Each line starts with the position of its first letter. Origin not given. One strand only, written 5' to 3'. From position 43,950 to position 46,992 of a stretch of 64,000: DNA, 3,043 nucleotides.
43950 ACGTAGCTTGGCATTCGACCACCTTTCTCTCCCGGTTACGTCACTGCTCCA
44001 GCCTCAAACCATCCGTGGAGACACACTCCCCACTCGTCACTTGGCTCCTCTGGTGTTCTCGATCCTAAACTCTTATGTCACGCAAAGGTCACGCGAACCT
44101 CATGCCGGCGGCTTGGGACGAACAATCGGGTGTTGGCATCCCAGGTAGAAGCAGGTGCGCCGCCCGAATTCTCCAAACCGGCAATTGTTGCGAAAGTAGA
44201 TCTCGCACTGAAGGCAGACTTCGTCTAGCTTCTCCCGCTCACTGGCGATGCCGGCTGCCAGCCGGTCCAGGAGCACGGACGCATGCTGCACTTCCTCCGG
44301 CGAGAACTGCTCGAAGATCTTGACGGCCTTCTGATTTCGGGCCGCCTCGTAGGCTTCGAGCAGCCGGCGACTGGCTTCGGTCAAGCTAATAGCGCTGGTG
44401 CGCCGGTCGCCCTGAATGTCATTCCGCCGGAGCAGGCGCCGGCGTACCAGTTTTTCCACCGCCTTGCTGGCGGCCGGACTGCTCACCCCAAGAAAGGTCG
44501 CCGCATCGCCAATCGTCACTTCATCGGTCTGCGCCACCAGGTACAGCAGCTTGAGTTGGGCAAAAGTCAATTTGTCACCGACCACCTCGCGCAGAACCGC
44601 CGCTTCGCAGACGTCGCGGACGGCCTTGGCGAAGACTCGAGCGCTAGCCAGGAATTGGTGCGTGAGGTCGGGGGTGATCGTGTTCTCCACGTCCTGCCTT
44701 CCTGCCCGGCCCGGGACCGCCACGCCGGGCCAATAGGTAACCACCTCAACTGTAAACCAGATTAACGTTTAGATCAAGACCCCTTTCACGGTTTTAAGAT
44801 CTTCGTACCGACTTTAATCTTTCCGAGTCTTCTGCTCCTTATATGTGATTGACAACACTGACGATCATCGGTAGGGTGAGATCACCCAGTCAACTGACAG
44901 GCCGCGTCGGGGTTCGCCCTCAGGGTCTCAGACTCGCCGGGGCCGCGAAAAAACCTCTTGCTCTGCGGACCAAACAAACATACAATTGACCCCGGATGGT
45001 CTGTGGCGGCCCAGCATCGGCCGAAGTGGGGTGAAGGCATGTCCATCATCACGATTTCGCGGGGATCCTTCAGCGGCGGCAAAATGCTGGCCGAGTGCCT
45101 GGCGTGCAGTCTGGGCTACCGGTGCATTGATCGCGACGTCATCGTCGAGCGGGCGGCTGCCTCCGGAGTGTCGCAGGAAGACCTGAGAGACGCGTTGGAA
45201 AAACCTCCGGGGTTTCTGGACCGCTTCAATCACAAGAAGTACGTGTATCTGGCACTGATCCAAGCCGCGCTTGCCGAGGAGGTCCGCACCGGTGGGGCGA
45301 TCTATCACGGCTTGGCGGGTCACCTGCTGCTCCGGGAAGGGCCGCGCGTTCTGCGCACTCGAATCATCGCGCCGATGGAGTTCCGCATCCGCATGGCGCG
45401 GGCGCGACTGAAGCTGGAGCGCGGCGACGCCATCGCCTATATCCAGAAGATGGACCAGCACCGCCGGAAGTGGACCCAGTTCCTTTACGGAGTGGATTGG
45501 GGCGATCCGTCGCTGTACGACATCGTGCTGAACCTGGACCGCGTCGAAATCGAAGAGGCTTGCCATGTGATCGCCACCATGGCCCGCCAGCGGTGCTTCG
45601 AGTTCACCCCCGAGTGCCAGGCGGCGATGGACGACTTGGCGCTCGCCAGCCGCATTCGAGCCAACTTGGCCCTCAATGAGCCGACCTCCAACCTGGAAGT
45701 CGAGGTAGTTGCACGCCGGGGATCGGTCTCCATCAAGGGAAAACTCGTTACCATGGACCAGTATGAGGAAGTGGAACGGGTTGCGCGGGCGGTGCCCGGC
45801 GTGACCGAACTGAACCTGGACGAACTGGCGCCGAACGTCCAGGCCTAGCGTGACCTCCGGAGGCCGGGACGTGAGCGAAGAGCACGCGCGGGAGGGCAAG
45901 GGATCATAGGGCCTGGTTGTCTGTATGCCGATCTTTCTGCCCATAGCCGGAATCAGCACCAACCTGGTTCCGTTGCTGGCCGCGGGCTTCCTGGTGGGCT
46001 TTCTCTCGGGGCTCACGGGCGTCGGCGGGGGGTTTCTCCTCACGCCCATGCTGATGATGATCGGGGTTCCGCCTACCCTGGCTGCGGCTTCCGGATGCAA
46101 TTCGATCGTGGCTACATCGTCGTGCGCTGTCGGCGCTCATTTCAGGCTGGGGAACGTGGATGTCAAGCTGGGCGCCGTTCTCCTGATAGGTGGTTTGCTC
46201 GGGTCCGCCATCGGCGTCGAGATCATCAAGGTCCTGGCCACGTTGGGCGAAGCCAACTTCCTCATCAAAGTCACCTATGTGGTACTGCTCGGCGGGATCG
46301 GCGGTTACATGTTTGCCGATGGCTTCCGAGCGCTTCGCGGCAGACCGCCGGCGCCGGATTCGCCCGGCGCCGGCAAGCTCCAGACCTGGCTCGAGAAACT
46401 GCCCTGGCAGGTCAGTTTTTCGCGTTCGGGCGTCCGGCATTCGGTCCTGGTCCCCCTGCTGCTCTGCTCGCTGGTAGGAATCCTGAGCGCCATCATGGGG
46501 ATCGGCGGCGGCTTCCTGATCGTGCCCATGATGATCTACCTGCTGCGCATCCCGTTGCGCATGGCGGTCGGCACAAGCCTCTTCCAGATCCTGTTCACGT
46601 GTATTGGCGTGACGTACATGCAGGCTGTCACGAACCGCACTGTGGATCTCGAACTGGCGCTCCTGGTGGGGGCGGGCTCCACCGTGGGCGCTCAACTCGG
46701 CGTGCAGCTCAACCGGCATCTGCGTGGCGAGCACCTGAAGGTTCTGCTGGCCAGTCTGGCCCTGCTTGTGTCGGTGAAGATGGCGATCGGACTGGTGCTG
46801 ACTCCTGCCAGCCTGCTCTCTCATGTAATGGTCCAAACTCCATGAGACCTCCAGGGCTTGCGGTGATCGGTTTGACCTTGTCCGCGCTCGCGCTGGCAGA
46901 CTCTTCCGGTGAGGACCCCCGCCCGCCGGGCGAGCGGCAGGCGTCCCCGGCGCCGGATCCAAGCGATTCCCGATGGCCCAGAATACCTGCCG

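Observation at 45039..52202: Three TauE/DUF81 permeases interleaved with an outer-membrane alginate-export porin and three small envelope proteins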

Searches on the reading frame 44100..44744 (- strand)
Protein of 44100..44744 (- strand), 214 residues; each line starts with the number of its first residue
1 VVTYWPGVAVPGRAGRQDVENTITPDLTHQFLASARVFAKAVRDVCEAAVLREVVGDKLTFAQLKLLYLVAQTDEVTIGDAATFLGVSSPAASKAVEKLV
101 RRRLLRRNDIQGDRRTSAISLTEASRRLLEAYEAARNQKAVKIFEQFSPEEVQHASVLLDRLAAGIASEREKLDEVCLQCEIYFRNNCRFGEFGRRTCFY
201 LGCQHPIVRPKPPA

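Call 4: search_protein_families(library=pfam, proteins=[window:44100-44744:-], max_evalue=0.01)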
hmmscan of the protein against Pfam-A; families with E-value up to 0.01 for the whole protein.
window:44100-44744:- (214 aa): 6 families
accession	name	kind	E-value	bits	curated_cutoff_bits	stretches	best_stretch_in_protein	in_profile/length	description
PF12802.13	MarR_2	-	1.3e-10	41.7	27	1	59-115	3-60/61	MarR family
PF01047.28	MarR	-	1.1e-07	32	24.6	1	59-116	1-58/59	MarR family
PF13463.12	HTH_27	-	3.8e-05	24.3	22.2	1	63-124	5-67/68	Winged helix DNA-binding domain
PF22381.2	Staph_reg_Sar_Rot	-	0.00054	20.5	27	1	58-130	11-83/85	Transcriptional regulator SarA/Rot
PF21863.2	HTH_67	-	0.0018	18.3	27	1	76-168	182-263/268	Helix-turn-helix family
PF00126.33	HTH_1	-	0.0064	16.9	26.6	0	63-106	3-47/60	Bacterial regulatory helix-turn-helix protein, lysR family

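Call 5: search_protein_families(library=ncbifam, proteins=[window:44100-44744:-], max_evalue=0.01)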
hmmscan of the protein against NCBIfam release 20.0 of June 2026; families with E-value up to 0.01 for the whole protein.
window:44100-44744:- (214 aa): 13 families
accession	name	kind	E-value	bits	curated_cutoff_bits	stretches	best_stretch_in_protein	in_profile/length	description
TIGR04472.1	reg_rSAM_mob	hypoth_equivalog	1.3e-10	41.5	240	1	50-165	20-135/141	radical SAM mobile pair system MarR family transcriptional regulator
NF053777.1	Saro0803TransReg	equivalog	1.8e-09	37.5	200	1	58-162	34-138/140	Saro_0803 family transcriptional regulator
TIGR02337.1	HpaR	equivalog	3.7e-09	36.5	121.2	1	57-162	24-129/130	homoprotocatechuate degradation operon regulator HpaR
NF002926.0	PRK03573.1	equivalog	1.1e-08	35.1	120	1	74-167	45-138/144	transcriptional regulator SlyA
NF038251.1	AdcR_fam_Zn_TF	equivalog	1.9e-07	31.4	175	1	58-163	33-140/143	zinc-dependent MarR family transcriptional regulator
NF045593.1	bilirub_TF_BilQ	equivalog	1.6e-05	24.7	125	1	58-163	27-132/135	bilirubin utilization transcriptional regulator BilQ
NF053814.1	teico_TcaR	equivalog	2.7e-05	24.3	170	1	59-161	36-140/151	MarR family transcriptional regulator TcaR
NF050133.1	TransRegFabT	equivalog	5.3e-05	23.5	200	1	47-160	15-128/138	fatty acid biosynthesis transcriptional regulator FabT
NF045990.1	TransRegCbbRRhodb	equivalog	8.9e-05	21.7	450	1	57-136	4-79/304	LysR family regulator CbbR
NF033788.1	HTH_metalloreg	subfamily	0.0031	17.3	55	1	63-108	13-58/77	metalloregulator ArsR/SmtB family transcription factor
NF008273.0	PRK11050.1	equivalog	0.0037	16.9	153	1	69-131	48-104/156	manganese-binding transcriptional regulator MntR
NF052438.1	TransRegRv0880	equivalog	0.0058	16.4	220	1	58-153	31-126/143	Rv0880 family HTH-type transcriptional regulator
NF047719.1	SCO6745_fam_HTH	subfamily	0.0061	16.2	120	0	73-163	179-260/263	SCO6745 family protein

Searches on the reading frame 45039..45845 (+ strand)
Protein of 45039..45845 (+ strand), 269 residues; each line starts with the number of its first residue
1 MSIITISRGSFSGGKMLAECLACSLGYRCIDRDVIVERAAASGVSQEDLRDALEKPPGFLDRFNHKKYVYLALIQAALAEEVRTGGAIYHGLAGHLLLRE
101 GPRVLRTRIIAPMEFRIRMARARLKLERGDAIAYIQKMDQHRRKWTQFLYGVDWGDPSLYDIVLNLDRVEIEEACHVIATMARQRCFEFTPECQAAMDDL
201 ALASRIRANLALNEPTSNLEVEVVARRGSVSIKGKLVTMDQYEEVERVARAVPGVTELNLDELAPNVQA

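Call 4: search_protein_families(library=pfam, proteins=[window:45039-45845:+], max_evalue=0.01)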
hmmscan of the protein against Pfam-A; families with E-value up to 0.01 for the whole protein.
window:45039-45845:+ (269 aa): 2 families
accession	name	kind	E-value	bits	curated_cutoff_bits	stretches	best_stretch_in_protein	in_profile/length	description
PF13189.12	Cytidylate_kin2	-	7e-37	127.7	28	1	3-167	1-175/176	Cytidylate kinase-like family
PF04972.22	BON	-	8.1e-07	29.7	27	1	198-257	1-60/69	BON domain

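Call 5: search_protein_families(library=ncbifam, proteins=[window:45039-45845:+], max_evalue=0.01)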
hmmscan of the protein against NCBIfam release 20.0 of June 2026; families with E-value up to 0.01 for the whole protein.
window:45039-45845:+ (269 aa): 2 families
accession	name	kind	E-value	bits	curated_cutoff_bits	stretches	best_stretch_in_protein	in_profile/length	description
TIGR02173.1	cyt_kin_arch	equivalog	1.7e-07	31.4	102.1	1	3-178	2-164/169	(d)CMP kinase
NF007858.0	PRK10568.1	equivalog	0.0008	19.1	174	1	197-257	137-197/206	molecular chaperone OsmY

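Call 25: search_solved_structures(query=window:45039-45845:+, max_evalue=0.01)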
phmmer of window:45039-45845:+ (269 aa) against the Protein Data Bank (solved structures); distinct sequences matched with E-value up to 0.01: 3.
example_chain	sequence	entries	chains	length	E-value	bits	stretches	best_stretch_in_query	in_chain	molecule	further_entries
3fdi_A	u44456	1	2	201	7.5e-07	32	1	3-179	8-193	uncharacterized protein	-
8rjx_A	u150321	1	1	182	1.5e-06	31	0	196-259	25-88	Osmotically-inducible protein Y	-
3hdt_A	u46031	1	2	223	2.9e-06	30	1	3-185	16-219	putative kinase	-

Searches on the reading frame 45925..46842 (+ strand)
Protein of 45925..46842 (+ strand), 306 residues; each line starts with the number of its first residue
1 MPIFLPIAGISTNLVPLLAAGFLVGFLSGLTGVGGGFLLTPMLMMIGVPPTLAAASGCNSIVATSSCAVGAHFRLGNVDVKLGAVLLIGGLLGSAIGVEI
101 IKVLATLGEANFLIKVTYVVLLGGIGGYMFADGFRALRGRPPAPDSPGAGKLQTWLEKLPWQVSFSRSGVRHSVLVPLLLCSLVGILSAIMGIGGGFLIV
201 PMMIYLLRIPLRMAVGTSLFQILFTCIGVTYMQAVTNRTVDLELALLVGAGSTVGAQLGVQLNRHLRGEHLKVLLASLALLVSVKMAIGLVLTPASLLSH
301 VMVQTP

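Call 4: search_protein_families(library=pfam, proteins=[window:45925-46842:+], max_evalue=0.01)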
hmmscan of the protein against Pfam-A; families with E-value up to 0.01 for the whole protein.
window:45925-46842:+ (306 aa): 1 family
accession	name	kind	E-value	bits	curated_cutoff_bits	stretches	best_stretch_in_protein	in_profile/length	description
PF01925.25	TauE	-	6.2e-48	164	32.6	1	17-286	1-237/237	Sulfite exporter TauE/SafE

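Call 5: search_protein_families(library=ncbifam, proteins=[window:45925-46842:+], max_evalue=0.01)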
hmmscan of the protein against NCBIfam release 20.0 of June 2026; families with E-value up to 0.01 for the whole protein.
window:45925-46842:+ (306 aa): 1 family
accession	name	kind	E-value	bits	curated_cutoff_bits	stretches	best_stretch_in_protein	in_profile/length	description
NF040961.1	MamO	equivalog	4.2e-07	28.7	800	1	184-286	538-647/648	magnetosome protein MamO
